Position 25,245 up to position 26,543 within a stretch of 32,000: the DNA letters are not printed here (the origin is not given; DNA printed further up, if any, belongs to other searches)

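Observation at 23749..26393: Divergent pair: DUF4062-HATPase_c_4-wHTH protein facing a HigA-HTH/ImmA-protease fusion, in an AT-richer islet between housekeeping operons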

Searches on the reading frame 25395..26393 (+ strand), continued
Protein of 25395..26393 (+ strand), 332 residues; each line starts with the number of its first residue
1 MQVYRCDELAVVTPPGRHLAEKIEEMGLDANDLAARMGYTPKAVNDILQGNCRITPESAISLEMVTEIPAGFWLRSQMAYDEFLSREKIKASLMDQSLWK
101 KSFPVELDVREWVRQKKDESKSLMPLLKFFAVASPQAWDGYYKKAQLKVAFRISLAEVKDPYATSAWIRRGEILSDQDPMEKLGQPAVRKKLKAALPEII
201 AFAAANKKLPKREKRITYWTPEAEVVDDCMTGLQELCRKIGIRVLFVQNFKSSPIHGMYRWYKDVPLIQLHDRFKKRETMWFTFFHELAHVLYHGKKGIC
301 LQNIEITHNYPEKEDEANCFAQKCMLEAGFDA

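Call 29: find_encoding_contigs(protein=P0230, flank=5000, max_places=5)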
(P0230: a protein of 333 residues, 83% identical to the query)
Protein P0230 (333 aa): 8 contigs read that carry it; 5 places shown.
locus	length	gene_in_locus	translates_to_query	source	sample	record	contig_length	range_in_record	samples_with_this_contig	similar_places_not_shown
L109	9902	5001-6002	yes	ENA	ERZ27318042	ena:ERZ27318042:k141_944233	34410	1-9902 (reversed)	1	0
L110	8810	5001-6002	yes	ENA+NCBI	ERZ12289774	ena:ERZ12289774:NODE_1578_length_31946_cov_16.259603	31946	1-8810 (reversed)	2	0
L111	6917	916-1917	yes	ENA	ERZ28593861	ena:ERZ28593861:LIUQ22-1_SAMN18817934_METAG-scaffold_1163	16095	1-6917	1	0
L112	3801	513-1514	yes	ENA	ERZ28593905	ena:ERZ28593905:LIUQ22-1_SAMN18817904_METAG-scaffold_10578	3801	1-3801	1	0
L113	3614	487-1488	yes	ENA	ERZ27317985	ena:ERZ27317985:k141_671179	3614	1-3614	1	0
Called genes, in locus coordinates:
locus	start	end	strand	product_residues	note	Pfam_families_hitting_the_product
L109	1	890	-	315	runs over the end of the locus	PF00535:Glycos_transf_2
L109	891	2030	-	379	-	PF01408:GFO_IDH_MocA, PF22725:GFO_IDH_MocA_C3, PF02894:GFO_IDH_MocA_C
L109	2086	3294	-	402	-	PF01071:GARS_A, PF02655:ATP-grasp_3, PF02786:CPSase_L_D2, PF02222:ATP-grasp (weak), PF07478:Dala_Dala_lig_C, PF13535:ATP-grasp_4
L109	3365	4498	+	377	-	PF01041:DegT_DnrJ_EryC1, PF00155:Aminotran_1_2, PF00266:Aminotran_5 (weak)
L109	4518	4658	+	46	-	-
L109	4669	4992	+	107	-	-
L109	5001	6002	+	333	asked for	PF01381:HTH_3 (weak), PF06114:Peptidase_M78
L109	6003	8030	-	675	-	PF13620:CarboxypepD_reg, PF13715:CarbopepD_reg_2 (weak), PF00933:Glyco_hydro_3, PF01915:Glyco_hydro_3_C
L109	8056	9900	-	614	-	?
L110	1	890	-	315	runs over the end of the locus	PF00535:Glycos_transf_2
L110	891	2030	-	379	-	PF01408:GFO_IDH_MocA, PF22725:GFO_IDH_MocA_C3, PF02894:GFO_IDH_MocA_C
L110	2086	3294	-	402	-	PF01071:GARS_A, PF02655:ATP-grasp_3, PF02786:CPSase_L_D2, PF02222:ATP-grasp (weak), PF07478:Dala_Dala_lig_C, PF13535:ATP-grasp_4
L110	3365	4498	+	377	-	PF01041:DegT_DnrJ_EryC1, PF00155:Aminotran_1_2, PF00266:Aminotran_5 (weak)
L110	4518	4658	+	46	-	-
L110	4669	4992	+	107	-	-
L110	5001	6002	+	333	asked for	PF01381:HTH_3 (weak), PF06114:Peptidase_M78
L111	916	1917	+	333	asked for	PF01381:HTH_3 (weak), PF06114:Peptidase_M78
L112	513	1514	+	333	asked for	PF01381:HTH_3 (weak), PF06114:Peptidase_M78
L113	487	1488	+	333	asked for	PF01381:HTH_3 (weak), PF06114:Peptidase_M78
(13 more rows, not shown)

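Call 68: search_protein_families(library=padloc, proteins=[L008:8511-8831:+, L008:6790-8340:-, L008:6602-6790:-, L101:3966-4499:-], max_evalue=0.01)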
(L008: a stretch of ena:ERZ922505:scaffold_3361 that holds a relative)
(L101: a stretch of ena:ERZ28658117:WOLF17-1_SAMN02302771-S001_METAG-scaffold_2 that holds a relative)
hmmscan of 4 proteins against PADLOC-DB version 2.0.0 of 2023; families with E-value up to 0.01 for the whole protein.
L008:8511-8831:+ (107 aa): 0 families

L008:6790-8340:- (517 aa): 0 families

L008:6602-6790:- (63 aa): 0 families

L101:3966-4499:- (178 aa): 0 families

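Call 71: search_solved_structures(query=L008:8511-8831:+, max_evalue=1)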
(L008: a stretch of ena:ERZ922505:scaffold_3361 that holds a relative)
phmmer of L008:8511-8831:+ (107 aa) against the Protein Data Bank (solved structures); distinct sequences matched with E-value up to 1: 12.
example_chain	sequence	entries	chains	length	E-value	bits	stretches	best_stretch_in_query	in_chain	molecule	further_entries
4mct_B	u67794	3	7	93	0.022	18.1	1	29-89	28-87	Killer protein | Endoribonuclease HigB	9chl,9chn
2yzq_A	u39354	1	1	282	0.033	17.6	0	65-95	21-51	Putative uncharacterized protein PH1780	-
5ixl_A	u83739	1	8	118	0.034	17.5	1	29-89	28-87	Endoribonuclease HigB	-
4ypb_QY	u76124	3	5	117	0.035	17.5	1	29-89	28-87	Host inhibition of growth B | Killer protein | Endoribonuclease HigB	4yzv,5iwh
4px8_A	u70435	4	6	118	0.035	17.5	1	29-89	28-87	Killer protein | Host inhibition of growth B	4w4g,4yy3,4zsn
4mcx_B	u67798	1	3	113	0.038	17.4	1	29-89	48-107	Killer protein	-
9wf7_A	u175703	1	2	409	0.19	15.1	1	31-81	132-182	Inactive (1R,4R,5S)-(-)-guaia-6,10(14)-diene synthase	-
6f8s_B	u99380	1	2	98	0.21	15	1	24-80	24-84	Putative Killer protein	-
2bk9_A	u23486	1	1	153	0.6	13.5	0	56-87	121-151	CG9734-PA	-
2g3h_A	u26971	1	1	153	0.83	13.1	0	56-87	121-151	globin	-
8fru_B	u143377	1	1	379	0.85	13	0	12-98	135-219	60S ribosomal protein uL3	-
7pwg_B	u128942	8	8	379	0.86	13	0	12-98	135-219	Ribosomal protein L3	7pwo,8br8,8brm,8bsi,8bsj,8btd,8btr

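Call 72: search_protein_families(library=ncbifam, proteins=[L008:8511-8831:+, L008:6790-8340:-, L101:3966-4499:-], max_evalue=0.05)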
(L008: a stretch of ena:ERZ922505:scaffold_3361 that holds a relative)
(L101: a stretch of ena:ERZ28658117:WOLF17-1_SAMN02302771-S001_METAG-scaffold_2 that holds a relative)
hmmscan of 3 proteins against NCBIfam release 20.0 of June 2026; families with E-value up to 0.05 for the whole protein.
L008:8511-8831:+ (107 aa): 1 family
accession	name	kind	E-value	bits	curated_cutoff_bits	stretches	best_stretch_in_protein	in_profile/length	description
TIGR02385.1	RelE_StbE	subfamily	0.039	14.5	27.9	1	49-81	39-71/88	type II toxin-antitoxin system mRNA interferase toxin, RelE/StbE family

L008:6790-8340:- (517 aa): 0 families

L101:3966-4499:- (178 aa): 0 families

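Call 82: search_protein_families(library=pfam, proteins=[L008:6790-8340:-, L101:3966-4499:-], max_evalue=5)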
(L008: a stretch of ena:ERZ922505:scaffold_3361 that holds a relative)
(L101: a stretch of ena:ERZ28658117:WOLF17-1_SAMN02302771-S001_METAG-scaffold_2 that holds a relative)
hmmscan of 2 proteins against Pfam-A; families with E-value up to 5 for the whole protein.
L008:6790-8340:- (517 aa): 2 families
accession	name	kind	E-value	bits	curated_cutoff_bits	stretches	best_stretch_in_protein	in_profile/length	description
PF25100.1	DUF7809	-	0.039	14.7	27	1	236-318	76-157/160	Domain of unknown function (DUF7809)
PF13589.12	HATPase_c_3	-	0.061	13.8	25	1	69-126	54-110/137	Histidine kinase-, DNA gyrase B-, and HSP90-like ATPase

L101:3966-4499:- (178 aa): 1 family
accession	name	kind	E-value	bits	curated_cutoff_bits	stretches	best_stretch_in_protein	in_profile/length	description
PF22707.2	S1CSD-TOTE-2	-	0.14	12.7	27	1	94-150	3-53/60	S1/CSD-like domain 2 of the TOTE conflict systems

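Call 83: search_solved_structures(query=L008:6790-8340:-, max_evalue=5)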
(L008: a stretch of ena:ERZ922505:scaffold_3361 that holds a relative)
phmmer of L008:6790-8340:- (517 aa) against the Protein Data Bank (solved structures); distinct sequences matched with E-value up to 5: 4.
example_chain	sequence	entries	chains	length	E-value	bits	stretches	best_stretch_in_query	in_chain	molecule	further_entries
7nb5_A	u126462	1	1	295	1.1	11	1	58-103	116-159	EstD11 S144A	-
7at2_A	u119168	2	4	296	1.1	11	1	58-103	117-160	EstD11 S144A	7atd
7at0_A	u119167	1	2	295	1.6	10.6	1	58-103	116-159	EstD11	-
7at3_A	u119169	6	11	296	1.6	10.5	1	58-103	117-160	EstD11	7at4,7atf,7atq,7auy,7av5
